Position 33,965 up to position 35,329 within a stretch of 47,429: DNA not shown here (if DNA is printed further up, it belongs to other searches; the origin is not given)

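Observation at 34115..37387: One 1090-aa polypeptide fuses an LCAT/PGAP1-like lipase to a CHAT (caspase-fold) protease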

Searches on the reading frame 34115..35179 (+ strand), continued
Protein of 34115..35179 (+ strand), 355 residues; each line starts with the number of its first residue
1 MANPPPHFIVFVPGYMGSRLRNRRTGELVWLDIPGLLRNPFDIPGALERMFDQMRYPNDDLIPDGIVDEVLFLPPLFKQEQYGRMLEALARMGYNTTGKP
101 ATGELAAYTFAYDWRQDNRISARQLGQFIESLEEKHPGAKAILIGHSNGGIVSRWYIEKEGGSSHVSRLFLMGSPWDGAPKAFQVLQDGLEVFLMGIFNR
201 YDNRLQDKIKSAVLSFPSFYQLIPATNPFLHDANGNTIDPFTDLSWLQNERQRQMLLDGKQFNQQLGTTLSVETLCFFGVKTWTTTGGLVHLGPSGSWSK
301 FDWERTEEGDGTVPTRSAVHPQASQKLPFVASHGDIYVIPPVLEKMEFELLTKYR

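Call 117: find_related_loci(query=A3, collection=viral_contigs, flank=8000)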
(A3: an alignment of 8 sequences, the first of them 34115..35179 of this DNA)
Query A3 (355 aa) in viral_contigs; peptide patterns used: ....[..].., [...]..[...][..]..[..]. (x = any residue, [..] = any of these).
21 stretches matched a pattern; 4 encode a relative of the query (tblastn E <= 1e-3); 4 distinct loci.
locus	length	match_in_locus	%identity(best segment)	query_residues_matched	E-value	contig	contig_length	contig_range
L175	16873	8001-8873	23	5-318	6e-15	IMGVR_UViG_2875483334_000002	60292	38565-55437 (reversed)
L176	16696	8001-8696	29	9-235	8e-19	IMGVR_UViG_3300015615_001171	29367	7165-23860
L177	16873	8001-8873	23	5-318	2e-14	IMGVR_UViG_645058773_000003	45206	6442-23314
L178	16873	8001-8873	23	5-318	2e-14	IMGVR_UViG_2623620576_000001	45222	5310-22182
